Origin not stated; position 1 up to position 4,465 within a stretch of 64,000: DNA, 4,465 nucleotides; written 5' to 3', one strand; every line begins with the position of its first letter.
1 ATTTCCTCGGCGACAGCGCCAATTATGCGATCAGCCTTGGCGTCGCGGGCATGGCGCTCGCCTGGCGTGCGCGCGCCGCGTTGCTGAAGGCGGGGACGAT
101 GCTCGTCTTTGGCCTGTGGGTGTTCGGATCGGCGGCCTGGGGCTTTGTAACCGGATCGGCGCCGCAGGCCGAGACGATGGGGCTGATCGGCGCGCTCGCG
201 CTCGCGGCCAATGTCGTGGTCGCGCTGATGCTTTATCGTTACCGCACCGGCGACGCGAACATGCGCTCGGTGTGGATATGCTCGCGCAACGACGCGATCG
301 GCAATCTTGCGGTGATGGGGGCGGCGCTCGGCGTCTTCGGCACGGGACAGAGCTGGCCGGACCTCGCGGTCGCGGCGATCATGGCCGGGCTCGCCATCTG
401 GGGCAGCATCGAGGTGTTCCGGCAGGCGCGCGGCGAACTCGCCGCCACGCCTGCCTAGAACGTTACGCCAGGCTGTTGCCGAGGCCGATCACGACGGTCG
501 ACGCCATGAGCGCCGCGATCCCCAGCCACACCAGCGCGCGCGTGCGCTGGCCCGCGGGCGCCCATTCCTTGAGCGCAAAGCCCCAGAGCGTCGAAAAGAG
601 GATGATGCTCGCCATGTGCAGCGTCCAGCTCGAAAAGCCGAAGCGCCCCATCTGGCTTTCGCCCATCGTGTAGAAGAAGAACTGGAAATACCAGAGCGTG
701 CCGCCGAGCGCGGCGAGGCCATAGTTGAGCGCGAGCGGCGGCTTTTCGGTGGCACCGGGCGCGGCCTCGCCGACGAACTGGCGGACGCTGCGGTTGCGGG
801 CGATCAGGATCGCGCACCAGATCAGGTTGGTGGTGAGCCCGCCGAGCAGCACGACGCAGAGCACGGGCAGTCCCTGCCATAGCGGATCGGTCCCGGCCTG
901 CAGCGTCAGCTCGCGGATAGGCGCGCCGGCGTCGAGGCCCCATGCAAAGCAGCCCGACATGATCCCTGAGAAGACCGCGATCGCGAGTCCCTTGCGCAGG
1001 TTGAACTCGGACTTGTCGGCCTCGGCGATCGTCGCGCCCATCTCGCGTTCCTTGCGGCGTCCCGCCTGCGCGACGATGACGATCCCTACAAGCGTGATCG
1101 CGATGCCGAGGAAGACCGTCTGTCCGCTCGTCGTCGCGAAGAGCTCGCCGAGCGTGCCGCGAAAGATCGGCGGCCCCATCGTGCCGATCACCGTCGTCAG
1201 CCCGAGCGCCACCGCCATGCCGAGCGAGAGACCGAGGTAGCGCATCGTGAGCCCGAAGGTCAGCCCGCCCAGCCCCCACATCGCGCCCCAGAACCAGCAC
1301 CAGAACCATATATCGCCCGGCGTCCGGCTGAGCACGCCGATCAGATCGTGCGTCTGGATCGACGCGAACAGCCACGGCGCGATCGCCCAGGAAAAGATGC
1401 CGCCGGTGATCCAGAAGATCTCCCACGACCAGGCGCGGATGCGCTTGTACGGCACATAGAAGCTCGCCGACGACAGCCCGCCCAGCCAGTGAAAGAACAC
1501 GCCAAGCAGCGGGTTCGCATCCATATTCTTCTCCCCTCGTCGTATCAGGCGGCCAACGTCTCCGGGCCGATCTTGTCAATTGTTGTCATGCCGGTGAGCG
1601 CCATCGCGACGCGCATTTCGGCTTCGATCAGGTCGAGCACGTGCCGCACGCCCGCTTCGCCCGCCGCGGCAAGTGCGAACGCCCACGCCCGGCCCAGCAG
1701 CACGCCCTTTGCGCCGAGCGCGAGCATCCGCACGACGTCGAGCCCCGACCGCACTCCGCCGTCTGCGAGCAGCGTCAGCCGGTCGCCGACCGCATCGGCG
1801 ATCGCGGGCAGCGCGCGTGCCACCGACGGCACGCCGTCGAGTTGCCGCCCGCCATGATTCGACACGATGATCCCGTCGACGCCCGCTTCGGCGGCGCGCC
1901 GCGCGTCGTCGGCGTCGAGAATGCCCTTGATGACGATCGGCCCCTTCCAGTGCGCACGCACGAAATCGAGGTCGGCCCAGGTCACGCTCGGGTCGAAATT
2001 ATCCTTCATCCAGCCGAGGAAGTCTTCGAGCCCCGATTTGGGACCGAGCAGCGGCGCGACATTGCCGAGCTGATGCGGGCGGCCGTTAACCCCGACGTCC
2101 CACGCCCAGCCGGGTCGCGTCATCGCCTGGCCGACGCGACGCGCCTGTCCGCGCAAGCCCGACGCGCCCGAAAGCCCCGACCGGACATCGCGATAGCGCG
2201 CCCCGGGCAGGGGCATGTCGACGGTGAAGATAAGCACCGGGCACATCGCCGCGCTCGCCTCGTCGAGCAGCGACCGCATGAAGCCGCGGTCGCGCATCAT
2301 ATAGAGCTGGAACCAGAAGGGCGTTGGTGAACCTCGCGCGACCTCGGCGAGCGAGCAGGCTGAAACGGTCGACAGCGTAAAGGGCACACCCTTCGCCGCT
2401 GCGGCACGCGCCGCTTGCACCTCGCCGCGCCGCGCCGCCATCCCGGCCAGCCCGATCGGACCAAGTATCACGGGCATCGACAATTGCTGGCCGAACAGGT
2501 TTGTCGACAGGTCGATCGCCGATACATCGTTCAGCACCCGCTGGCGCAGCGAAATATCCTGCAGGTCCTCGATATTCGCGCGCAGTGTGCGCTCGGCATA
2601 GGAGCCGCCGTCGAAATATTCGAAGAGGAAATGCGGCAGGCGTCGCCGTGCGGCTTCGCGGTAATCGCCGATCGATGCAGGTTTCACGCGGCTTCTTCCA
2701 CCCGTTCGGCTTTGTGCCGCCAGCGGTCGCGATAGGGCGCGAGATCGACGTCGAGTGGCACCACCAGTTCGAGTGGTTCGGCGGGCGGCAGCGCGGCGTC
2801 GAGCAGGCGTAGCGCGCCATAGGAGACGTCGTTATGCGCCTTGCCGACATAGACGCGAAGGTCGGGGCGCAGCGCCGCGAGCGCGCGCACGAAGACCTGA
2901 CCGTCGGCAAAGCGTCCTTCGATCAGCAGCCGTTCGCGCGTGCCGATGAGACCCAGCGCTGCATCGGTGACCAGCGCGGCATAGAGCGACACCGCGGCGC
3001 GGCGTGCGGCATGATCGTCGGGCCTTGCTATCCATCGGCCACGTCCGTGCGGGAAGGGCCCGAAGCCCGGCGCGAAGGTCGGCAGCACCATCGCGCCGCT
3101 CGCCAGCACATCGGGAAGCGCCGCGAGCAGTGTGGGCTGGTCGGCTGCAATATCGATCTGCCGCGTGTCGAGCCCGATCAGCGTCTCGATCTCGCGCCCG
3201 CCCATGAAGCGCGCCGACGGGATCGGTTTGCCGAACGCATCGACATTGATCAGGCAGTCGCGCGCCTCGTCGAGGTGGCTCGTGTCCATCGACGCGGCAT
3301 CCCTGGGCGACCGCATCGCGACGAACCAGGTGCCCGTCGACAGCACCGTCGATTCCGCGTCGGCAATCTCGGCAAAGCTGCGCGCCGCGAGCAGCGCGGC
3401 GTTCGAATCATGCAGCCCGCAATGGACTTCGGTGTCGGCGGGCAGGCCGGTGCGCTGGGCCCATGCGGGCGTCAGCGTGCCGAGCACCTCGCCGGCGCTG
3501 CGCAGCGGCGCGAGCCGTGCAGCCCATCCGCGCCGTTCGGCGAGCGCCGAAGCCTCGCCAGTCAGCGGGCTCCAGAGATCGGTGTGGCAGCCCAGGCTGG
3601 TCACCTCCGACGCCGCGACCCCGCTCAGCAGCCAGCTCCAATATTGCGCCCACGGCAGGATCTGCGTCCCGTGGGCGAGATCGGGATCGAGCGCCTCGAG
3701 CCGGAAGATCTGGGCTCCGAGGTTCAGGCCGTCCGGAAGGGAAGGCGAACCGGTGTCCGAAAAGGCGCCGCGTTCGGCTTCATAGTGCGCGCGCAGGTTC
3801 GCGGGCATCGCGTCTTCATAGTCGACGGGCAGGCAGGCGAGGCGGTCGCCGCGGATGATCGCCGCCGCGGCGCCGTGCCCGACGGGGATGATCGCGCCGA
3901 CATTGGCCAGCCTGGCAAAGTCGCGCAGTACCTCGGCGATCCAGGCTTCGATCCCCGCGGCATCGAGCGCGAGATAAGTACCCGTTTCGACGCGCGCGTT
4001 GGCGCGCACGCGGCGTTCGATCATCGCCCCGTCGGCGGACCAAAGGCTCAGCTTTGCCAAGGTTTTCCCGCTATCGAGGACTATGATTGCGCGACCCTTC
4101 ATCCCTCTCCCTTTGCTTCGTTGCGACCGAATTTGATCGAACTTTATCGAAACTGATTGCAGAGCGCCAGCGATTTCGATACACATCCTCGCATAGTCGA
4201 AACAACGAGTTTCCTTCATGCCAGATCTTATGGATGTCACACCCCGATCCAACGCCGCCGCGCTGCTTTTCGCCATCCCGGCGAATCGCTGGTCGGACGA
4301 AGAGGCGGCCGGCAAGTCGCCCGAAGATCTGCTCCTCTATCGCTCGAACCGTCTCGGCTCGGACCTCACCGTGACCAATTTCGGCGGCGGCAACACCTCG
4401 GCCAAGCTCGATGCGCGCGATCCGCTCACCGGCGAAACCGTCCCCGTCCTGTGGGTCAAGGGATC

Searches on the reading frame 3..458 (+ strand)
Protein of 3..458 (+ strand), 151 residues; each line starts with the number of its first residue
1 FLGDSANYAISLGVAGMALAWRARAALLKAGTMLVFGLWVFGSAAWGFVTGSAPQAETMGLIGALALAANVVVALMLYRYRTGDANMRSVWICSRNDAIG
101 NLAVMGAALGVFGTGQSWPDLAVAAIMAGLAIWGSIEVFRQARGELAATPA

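Call 7: search_protein_families(library=pfam, proteins=[window:3-458:+])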
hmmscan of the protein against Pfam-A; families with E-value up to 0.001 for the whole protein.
window:3-458:+ (151 aa): 1 family
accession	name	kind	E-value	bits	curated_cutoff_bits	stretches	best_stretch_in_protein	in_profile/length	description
PF01545.26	Cation_efflux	-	4.2e-07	30.4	26.6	1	25-146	70-197/198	Cation efflux family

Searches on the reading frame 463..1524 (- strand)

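Call 7: search_protein_families(library=pfam, proteins=[window:463-1524:-])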
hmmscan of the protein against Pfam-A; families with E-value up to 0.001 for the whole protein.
window:463-1524:- (353 aa): 1 family
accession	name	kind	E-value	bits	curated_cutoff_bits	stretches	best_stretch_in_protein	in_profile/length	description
PF06379.18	RhaT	-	2.2e-73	247.9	27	1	5-350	5-342/344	L-rhamnose-proton symport protein (RhaT)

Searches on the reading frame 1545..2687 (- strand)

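Call 7: search_protein_families(library=pfam, proteins=[window:1545-2687:-])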
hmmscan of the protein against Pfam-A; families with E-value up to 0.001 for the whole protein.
window:1545-2687:- (380 aa): 4 families
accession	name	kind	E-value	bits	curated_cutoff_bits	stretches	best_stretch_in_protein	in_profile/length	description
PF01070.24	FMN_dh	-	2.9e-128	428.2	24.9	1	13-378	1-348/350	FMN-dependent dehydrogenase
PF03060.21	NMO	-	1.8e-05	24.7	28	1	246-335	133-225/331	Nitronate monooxygenase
PF00478.31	IMPDH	-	7.8e-05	22.3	25.6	1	267-345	164-249/345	IMP dehydrogenase / GMP reductase domain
PF01645.23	Glu_synthase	-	0.00018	21.2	20.4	1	284-339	258-311/369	Conserved region in glutamate synthase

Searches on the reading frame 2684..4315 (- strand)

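Call 7: search_protein_families(library=pfam, proteins=[window:2684-4315:-])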
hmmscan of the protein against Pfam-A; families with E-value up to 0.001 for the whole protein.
window:2684-4315:- (543 aa): 2 families
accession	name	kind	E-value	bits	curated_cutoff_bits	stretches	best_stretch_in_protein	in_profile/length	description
PF21546.3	FGGY_C_2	-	2.1e-66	223.7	27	1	320-506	2-186/191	Carbohydrate kinase FGGY, C-terminal domain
PF00370.27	FGGY_N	-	0.00024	21.2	28.8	1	235-309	175-244/245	FGGY family of carbohydrate kinases, N-terminal domain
